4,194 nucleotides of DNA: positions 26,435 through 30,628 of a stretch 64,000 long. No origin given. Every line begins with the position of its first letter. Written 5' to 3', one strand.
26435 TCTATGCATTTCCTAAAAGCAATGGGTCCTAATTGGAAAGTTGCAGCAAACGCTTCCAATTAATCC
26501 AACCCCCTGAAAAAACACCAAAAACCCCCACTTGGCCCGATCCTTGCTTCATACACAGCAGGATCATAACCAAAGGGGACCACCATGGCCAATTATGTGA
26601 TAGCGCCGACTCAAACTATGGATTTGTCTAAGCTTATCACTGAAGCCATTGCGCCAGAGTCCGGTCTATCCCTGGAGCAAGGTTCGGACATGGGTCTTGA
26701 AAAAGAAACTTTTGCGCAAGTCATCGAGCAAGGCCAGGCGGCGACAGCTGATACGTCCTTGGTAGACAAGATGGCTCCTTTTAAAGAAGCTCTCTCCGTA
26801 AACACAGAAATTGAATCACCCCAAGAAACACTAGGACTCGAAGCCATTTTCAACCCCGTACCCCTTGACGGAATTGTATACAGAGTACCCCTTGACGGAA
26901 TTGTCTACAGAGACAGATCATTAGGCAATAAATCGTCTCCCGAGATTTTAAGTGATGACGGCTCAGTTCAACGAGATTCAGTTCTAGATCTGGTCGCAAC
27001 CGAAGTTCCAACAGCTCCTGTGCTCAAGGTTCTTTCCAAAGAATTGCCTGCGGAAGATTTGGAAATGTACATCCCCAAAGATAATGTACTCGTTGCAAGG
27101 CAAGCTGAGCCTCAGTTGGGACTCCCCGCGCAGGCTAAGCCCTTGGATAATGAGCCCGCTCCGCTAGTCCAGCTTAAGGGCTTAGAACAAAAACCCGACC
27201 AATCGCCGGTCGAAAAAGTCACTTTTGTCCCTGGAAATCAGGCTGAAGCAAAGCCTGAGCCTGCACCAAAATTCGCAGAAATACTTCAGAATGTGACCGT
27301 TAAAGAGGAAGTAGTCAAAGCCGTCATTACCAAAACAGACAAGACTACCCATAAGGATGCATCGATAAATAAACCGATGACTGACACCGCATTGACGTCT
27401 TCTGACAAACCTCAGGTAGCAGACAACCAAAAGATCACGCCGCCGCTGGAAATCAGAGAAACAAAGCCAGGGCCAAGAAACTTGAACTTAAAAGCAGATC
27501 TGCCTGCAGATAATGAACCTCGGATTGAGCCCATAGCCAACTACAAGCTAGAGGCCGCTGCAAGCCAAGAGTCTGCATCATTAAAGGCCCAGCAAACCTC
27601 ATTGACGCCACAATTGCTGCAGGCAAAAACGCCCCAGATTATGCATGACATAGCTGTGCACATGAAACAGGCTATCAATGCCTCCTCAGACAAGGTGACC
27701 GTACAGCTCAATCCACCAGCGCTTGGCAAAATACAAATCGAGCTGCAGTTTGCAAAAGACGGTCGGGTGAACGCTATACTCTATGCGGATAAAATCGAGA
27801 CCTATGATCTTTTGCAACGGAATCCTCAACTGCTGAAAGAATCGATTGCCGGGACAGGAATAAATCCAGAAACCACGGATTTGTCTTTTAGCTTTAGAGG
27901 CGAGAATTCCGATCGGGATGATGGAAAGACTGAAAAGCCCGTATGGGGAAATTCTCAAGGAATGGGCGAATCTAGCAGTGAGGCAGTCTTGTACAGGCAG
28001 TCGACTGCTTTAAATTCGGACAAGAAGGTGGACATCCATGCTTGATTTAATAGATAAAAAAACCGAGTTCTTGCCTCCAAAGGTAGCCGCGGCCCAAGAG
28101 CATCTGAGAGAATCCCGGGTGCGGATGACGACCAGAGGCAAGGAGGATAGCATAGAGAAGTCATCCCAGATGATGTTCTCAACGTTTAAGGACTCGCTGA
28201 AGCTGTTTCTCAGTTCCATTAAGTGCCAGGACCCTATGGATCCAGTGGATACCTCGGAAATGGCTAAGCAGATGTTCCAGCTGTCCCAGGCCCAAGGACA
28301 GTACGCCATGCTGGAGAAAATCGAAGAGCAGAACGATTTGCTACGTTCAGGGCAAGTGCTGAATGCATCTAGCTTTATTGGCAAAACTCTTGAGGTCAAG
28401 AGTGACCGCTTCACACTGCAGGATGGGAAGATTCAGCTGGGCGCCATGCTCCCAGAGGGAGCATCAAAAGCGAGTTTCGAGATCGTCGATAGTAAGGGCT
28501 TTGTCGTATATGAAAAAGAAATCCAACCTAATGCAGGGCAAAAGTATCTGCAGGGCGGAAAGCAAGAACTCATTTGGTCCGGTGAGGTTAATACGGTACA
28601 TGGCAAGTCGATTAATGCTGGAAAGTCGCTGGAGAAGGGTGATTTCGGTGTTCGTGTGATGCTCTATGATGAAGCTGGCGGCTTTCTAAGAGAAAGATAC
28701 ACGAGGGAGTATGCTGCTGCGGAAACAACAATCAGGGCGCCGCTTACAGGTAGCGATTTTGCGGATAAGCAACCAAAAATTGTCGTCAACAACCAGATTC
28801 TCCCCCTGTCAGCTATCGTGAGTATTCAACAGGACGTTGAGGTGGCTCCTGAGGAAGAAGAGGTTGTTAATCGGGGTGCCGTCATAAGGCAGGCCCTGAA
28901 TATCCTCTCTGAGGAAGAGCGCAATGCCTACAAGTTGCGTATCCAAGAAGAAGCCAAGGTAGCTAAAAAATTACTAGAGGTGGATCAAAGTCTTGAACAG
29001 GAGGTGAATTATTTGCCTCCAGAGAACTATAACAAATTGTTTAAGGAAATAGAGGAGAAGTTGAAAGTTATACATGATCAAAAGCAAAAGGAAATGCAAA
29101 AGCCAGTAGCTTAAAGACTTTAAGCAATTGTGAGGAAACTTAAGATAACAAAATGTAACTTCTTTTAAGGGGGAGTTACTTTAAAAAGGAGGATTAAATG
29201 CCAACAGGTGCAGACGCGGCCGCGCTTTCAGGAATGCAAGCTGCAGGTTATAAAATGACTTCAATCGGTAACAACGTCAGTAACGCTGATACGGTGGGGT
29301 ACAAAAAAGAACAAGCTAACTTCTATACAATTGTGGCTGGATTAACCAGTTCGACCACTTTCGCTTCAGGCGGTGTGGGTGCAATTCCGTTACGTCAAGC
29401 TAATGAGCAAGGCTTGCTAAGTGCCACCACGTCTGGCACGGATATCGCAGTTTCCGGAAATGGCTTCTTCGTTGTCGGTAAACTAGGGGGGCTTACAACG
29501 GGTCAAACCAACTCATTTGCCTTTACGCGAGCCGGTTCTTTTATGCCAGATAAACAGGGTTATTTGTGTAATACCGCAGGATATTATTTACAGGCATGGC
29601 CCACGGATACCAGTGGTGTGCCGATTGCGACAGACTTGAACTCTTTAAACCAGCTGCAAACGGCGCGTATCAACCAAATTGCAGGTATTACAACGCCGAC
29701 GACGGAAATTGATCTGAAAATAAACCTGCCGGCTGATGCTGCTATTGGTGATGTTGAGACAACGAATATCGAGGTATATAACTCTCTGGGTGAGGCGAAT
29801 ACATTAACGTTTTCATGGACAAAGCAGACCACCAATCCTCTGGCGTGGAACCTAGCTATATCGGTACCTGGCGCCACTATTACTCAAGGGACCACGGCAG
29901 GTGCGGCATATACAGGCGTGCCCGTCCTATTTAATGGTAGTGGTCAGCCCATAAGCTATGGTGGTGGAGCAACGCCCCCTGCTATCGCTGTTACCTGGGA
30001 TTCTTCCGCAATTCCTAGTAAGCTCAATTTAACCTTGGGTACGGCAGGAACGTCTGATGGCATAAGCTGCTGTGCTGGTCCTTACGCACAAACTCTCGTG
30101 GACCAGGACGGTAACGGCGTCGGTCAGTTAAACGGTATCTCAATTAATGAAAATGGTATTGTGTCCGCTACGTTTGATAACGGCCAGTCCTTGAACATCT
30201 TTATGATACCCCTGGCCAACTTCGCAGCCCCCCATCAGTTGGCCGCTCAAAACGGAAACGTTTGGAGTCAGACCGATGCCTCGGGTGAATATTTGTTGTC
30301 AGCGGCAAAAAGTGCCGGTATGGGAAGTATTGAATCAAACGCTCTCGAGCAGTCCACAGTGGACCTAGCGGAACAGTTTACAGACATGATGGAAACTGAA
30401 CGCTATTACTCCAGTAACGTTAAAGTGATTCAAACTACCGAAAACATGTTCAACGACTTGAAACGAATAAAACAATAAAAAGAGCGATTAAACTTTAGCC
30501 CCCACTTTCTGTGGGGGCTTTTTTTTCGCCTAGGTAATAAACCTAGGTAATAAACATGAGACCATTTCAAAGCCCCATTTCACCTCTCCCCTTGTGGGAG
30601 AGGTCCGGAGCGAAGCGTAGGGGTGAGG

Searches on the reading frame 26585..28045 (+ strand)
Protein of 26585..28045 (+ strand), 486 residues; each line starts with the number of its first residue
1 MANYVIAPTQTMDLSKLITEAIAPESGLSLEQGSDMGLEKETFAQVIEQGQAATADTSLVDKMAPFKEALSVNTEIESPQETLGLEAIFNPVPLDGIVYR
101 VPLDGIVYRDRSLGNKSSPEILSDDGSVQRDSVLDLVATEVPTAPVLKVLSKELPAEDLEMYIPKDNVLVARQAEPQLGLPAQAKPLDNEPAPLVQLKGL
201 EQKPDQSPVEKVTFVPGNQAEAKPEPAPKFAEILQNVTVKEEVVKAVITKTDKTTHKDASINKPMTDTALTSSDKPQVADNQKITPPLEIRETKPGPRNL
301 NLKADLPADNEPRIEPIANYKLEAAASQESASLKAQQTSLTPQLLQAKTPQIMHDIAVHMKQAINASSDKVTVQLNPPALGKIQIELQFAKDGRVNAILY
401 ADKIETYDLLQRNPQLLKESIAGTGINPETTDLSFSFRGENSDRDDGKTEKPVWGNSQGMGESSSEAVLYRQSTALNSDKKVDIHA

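Call 17: search_protein_families(library=pfam, proteins=[window:26585-28045:+])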
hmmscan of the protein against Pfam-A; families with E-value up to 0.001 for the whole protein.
window:26585-28045:+ (486 aa): 1 family
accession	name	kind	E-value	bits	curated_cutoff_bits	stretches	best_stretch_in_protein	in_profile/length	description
PF02120.21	Flg_hook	-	4e-12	46.2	29.8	1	360-437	4-78/85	Flagellar hook-length control protein FliK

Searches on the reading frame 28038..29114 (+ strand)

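Call 17: search_protein_families(library=pfam, proteins=[window:28038-29114:+])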
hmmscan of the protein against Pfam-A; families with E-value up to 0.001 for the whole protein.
window:28038-29114:+ (358 aa): 1 family
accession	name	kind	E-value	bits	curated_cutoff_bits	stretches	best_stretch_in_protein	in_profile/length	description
PF03963.19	FlgD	-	5.9e-10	39.6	27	1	26-96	7-74/75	Flagellar hook capping protein - N-terminal region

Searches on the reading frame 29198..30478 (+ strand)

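Call 17: search_protein_families(library=pfam, proteins=[window:29198-30478:+])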
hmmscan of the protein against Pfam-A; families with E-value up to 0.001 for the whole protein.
window:29198-30478:+ (426 aa): 4 families
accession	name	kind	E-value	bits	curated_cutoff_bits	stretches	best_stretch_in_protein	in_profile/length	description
PF06429.18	Flg_bbr_C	-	3.5e-12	46.1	23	1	380-422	2-44/46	Flagellar basal body rod FlgEFG protein C-terminal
PF22692.1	LlgE_F_G_D1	-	5.7e-10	39.6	27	1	84-163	1-44/64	Flagellar hook protein FlgE/F/G D1 domain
PF07559.19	FlgE_D2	-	2.1e-08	35.2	22.7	1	187-305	22-141/142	Flagellar basal body protein FlaE D2 domain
PF00460.25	Flg_bb_rod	-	3e-05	24.3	20.7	1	9-36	4-31/31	Flagella basal body rod protein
